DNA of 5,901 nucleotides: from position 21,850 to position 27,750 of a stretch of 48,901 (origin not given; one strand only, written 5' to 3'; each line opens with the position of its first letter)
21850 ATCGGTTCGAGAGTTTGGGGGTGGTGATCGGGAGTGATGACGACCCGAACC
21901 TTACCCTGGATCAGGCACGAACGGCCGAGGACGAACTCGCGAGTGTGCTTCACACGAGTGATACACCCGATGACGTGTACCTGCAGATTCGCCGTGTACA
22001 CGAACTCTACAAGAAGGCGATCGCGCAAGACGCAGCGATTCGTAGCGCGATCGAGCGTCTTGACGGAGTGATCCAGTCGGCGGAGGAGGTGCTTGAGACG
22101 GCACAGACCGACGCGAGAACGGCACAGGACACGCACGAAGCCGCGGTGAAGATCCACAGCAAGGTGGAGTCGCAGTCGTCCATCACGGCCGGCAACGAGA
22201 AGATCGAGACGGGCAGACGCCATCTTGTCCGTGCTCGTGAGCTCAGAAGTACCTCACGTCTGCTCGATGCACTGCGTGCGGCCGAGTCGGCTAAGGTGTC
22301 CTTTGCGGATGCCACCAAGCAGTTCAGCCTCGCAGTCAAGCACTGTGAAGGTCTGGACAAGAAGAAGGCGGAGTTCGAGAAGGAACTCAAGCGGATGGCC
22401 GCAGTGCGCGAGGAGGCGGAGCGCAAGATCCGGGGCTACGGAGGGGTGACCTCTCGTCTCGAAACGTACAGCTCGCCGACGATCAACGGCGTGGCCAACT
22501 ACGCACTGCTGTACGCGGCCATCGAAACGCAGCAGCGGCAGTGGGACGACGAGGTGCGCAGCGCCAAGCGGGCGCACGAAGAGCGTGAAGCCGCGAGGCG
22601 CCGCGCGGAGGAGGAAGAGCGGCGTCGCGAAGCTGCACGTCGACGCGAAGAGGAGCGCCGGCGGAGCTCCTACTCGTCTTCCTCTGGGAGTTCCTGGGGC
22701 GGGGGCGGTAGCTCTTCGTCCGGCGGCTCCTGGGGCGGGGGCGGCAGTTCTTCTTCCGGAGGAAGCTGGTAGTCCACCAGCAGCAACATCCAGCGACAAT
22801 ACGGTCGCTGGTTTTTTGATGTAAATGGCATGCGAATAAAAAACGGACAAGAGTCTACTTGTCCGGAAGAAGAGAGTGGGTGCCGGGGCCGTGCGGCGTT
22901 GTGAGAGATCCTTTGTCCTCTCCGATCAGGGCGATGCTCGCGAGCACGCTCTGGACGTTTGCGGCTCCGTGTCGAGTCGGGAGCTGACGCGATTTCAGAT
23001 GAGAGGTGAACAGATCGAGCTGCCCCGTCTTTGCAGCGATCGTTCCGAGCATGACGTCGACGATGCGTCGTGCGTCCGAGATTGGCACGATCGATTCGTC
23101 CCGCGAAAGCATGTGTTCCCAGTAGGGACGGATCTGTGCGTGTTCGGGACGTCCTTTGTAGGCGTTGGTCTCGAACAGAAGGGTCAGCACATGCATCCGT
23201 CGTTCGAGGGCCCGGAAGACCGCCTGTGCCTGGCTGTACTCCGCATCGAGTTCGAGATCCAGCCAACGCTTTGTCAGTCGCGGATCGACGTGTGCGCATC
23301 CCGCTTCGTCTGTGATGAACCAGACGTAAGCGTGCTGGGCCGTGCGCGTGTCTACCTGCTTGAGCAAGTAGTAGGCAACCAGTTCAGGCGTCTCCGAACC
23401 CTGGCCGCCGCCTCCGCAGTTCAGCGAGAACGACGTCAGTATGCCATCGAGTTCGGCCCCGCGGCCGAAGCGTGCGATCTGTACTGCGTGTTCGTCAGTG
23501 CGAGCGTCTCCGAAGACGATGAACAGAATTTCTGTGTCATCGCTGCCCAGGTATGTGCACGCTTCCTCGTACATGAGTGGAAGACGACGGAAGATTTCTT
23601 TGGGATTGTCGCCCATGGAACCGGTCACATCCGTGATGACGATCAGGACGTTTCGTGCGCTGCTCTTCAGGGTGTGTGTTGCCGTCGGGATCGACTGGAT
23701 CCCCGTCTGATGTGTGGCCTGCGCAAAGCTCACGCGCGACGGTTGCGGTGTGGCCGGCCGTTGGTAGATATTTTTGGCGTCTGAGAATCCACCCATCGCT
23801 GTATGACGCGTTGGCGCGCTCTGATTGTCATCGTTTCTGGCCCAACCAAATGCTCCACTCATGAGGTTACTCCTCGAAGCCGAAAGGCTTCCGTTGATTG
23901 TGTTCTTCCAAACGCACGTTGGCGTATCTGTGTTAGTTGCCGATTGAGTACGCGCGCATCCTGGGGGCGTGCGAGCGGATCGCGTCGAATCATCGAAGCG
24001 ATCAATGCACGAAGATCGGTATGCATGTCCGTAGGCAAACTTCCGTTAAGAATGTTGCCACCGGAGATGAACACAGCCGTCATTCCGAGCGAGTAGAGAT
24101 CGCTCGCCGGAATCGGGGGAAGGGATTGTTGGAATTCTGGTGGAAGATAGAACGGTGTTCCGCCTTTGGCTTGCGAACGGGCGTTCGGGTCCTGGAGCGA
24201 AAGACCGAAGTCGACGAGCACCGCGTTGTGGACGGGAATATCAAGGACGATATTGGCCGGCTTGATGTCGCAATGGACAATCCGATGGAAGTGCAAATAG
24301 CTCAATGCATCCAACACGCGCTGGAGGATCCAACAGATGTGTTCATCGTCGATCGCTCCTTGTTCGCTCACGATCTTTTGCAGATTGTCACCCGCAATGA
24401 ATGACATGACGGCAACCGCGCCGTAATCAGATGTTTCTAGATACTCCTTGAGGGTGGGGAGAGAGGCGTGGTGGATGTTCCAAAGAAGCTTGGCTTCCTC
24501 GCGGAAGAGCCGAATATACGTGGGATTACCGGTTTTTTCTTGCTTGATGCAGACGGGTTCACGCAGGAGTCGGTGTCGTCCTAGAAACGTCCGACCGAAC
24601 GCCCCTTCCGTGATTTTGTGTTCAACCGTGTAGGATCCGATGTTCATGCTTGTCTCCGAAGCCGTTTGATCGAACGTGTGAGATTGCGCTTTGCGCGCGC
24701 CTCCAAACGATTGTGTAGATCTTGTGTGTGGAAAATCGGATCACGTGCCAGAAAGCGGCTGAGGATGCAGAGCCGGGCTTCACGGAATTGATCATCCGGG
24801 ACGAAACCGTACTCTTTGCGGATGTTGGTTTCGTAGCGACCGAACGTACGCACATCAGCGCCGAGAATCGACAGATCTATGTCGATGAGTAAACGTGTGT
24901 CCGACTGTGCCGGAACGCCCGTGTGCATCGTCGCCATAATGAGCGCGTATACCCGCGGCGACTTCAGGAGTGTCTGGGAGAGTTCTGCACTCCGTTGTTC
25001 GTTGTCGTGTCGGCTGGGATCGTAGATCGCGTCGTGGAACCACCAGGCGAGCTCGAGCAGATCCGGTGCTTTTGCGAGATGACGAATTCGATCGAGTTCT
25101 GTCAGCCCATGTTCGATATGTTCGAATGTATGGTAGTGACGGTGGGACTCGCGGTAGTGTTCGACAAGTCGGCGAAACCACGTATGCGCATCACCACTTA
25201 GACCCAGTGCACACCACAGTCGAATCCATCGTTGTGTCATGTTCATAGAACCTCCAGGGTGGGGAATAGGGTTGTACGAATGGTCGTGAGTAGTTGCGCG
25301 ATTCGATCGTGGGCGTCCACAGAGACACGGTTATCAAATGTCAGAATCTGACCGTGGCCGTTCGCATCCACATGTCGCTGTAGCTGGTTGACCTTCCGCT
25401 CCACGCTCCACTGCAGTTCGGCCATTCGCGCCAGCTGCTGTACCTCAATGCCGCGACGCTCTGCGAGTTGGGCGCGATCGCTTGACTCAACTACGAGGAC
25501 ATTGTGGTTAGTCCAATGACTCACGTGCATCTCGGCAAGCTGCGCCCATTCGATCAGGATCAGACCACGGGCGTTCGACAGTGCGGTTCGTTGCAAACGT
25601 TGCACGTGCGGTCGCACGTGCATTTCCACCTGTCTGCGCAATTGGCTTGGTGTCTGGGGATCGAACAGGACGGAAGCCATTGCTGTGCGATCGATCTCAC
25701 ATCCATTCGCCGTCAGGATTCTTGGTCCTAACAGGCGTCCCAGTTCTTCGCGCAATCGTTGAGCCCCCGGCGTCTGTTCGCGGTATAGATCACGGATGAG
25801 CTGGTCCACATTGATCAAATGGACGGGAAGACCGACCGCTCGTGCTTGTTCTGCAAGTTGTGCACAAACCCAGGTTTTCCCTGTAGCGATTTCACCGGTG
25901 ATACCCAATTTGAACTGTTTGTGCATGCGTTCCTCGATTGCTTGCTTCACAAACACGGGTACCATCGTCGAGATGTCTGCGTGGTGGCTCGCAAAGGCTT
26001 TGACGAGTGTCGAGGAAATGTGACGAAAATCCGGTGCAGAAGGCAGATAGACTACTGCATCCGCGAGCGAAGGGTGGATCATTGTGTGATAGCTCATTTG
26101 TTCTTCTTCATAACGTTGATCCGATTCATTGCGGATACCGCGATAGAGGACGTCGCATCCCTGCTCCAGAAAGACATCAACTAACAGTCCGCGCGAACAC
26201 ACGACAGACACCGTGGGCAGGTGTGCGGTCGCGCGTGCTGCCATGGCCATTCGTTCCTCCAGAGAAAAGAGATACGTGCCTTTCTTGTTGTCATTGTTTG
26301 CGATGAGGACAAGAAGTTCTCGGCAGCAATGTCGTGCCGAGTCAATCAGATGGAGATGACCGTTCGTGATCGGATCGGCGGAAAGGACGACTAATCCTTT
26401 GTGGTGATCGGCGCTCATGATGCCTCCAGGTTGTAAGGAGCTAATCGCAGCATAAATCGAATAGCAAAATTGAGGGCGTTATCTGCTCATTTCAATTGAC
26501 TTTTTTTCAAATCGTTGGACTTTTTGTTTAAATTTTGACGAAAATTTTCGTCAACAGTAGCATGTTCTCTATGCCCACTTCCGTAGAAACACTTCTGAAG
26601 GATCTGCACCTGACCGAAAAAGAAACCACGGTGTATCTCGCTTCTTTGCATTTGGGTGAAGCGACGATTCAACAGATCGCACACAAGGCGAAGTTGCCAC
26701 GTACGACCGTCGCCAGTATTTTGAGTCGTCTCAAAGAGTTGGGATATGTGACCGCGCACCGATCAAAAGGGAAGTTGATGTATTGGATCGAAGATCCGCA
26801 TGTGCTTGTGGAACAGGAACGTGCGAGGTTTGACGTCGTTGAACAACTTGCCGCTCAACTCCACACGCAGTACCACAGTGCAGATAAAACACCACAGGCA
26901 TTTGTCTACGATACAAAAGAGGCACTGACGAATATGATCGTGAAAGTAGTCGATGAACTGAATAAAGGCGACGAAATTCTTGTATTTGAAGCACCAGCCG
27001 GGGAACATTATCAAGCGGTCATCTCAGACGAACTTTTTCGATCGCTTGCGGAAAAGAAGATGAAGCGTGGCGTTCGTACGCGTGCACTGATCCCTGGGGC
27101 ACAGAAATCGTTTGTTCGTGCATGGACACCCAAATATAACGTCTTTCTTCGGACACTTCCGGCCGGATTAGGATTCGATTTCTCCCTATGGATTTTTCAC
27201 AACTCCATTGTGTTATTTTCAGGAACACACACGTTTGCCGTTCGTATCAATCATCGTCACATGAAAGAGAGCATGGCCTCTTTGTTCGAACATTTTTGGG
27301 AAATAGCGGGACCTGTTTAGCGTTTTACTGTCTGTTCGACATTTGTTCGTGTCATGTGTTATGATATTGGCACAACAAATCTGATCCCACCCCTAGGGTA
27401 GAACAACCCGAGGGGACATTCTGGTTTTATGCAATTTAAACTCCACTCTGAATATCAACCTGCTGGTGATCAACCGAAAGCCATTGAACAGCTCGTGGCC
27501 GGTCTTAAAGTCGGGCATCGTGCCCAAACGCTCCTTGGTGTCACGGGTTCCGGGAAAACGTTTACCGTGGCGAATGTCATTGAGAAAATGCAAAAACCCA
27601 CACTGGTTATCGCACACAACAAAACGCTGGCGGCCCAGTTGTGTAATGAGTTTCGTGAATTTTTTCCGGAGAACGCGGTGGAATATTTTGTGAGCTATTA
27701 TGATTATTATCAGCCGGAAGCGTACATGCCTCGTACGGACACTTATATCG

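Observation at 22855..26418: Overlapping four-gene operon: PPAT-DPCK fusion / HD hydrolase / minimal non-RD Ser-Thr kinase / vWA protein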

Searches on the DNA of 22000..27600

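Call 109: search_rna_families(source=window, start=22000, end=27600, threshold=evalue, max_evalue=1)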
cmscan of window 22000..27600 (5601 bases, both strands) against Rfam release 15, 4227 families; matches with E-value up to 1: 0.
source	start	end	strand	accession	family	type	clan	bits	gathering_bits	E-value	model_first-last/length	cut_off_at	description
